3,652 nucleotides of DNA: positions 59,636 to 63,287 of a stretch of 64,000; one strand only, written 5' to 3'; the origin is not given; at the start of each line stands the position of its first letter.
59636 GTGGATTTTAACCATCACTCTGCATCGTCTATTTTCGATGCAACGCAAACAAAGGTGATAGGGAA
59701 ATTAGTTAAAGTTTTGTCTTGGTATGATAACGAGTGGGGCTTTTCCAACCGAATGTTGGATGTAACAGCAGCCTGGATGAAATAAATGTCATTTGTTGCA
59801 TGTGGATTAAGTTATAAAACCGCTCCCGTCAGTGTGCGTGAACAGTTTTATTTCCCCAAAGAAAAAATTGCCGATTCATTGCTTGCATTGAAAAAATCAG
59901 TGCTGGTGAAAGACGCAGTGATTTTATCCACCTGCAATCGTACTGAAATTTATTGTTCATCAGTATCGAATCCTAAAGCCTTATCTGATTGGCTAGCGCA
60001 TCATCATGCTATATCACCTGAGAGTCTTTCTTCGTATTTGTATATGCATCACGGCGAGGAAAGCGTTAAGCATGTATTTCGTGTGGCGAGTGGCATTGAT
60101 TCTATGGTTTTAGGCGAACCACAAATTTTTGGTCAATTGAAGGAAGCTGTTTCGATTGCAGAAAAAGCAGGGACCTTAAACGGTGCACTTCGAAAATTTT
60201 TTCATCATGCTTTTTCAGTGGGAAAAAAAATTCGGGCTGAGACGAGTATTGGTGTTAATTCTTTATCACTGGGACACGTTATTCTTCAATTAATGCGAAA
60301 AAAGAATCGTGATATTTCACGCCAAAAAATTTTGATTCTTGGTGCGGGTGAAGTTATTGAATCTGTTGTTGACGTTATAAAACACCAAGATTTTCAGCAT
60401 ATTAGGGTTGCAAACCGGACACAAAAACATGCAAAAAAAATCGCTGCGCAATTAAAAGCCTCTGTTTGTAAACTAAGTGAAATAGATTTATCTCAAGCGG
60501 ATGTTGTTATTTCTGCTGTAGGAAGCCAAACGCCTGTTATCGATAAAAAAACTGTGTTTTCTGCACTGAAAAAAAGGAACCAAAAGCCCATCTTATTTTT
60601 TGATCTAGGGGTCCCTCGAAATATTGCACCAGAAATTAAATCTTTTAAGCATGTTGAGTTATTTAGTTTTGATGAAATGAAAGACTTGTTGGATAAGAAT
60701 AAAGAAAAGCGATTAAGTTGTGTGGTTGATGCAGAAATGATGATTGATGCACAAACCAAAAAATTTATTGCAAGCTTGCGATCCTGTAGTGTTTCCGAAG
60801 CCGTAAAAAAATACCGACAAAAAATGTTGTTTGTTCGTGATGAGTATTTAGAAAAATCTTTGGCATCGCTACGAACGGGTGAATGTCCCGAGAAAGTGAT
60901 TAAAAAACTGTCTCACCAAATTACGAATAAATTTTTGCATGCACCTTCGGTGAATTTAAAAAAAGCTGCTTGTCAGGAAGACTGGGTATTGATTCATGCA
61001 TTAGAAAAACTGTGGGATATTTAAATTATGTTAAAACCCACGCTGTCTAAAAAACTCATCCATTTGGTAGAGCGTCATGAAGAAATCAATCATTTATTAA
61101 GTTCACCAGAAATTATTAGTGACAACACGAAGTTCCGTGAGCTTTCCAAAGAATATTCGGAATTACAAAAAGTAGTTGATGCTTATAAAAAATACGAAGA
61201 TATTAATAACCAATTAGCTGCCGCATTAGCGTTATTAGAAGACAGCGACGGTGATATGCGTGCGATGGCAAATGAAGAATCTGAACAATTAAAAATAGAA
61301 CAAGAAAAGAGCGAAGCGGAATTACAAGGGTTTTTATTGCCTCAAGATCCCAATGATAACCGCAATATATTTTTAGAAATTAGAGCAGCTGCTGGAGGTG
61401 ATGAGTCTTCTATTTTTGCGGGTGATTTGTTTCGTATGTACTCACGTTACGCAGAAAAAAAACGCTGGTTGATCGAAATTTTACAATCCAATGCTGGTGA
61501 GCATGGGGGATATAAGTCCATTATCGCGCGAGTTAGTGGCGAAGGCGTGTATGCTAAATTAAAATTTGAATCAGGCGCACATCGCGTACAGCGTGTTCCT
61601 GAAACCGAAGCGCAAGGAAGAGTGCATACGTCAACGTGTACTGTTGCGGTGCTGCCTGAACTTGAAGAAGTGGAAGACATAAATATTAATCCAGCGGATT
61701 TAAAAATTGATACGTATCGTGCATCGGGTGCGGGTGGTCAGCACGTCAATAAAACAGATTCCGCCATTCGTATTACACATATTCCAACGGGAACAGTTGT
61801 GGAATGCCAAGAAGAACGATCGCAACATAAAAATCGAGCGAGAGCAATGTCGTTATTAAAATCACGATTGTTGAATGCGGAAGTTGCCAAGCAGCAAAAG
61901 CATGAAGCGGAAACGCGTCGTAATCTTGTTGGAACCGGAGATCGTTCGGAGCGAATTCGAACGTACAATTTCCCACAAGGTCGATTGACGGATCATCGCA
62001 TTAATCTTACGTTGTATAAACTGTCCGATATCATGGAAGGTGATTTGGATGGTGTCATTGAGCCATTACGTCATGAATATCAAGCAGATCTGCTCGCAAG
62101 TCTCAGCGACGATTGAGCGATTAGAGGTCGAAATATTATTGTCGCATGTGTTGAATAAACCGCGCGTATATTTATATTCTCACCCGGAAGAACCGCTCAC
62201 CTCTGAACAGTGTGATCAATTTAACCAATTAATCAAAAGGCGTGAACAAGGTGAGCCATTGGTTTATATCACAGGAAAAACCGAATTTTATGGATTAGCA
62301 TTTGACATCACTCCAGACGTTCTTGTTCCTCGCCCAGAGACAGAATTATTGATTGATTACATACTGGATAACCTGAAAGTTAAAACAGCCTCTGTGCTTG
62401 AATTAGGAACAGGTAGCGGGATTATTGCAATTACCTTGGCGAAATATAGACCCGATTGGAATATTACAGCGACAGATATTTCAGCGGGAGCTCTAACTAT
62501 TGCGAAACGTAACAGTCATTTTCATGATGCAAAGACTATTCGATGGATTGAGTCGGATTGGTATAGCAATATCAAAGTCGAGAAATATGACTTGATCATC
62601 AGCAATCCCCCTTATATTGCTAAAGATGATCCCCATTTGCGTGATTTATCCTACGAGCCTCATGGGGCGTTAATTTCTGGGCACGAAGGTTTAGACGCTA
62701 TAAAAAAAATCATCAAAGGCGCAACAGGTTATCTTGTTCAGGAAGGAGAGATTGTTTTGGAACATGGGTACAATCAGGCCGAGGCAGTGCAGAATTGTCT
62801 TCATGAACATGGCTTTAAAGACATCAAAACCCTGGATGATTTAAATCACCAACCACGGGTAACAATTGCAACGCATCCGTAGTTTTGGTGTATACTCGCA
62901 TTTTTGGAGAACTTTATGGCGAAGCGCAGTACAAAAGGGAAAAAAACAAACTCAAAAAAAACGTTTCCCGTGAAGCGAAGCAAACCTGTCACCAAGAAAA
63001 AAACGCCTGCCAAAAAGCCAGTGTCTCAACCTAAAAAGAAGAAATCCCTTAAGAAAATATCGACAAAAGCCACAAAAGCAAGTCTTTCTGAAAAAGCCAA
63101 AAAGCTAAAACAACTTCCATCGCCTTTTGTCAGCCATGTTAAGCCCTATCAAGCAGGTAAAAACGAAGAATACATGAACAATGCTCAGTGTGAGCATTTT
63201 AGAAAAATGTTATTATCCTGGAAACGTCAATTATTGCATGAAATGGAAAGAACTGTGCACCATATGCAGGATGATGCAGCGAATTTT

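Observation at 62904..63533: DksA carrying a histone H1-like Lys-rich N-terminal extension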

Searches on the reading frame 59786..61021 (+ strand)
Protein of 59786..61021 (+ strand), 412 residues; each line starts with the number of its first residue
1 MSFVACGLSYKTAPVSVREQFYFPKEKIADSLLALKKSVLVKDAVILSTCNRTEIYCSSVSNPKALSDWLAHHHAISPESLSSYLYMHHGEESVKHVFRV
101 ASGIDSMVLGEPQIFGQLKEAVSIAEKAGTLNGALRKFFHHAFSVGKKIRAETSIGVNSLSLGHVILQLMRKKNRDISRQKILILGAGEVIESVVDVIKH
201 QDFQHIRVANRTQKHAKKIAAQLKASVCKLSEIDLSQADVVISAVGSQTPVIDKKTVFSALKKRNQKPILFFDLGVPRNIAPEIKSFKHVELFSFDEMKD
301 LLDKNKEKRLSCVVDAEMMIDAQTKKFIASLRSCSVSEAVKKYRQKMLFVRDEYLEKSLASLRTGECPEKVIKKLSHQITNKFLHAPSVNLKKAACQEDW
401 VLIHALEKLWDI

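Call 39: search_protein_families(library=ncbifam, proteins=[window:59786-61021:+], max_evalue=0.00001)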
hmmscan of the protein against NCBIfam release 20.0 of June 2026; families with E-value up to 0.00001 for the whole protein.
window:59786-61021:+ (412 aa): 13 families
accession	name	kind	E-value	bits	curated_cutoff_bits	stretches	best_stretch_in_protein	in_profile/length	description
TIGR01035.1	hemA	equivalog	3.1e-108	362.4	209.55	1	5-411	3-414/416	glutamyl-tRNA reductase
NF000744.0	PRK00045.1-3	equivalog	4.7e-93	312.5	429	1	1-411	1-423/447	glutamyl-tRNA reductase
NF010548.0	PRK13940.1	equivalog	2.2e-56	191.5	469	1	1-398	1-396/414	glutamyl-tRNA reductase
NF000750.0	PRK00045.3-4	equivalog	6e-54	183.6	289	1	19-412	19-413/439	glutamyl-tRNA reductase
NF000752.0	PRK00045.4-2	equivalog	3.6e-41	141.7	381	1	3-384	11-371/412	glutamyl-tRNA reductase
NF000751.1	PRK00045.4-1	equivalog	9.2e-30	104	478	1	8-245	16-249/426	glutamyl-tRNA reductase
NF001909.0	PRK00676.1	equivalog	4.4e-28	98.3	478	1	4-331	4-316/338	glutamyl-tRNA reductase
TIGR00507.1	aroE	equivalog_domain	8.2e-10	38.3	200.2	1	155-257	95-199/270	shikimate dehydrogenase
NF001310.0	PRK00258.1-2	equivalog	2.5e-08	33.4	221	1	166-247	108-196/279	shikimate dehydrogenase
NF006802.0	PRK09310.1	equivalog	9.4e-08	31.3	598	1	163-245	316-398/477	bifunctional 3-dehydroquinate dehydratase/shikimate dehydrogenase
NF001312.0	PRK00258.1-4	equivalog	2.4e-07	30.3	295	1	178-231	126-179/285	shikimate dehydrogenase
NF004793.0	PRK06141.1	equivalog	2.6e-06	26.7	322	1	180-257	126-209/314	bifunctional Delta(1)-pyrroline-2-carboxylate/Delta(1)-piperideine-2-carboxylate reductase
NF001319.0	PRK00258.3-3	equivalog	5.2e-06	25.7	252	1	173-244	117-191/279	shikimate dehydrogenase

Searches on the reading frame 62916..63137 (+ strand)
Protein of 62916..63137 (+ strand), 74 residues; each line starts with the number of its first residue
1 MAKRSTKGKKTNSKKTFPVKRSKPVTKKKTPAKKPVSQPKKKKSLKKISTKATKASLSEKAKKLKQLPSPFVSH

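Call 52: search_protein_families(library=pfam, proteins=[window:62916-63137:+], max_evalue=10)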
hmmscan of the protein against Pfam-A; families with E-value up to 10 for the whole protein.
seq(74 aa): 0 families
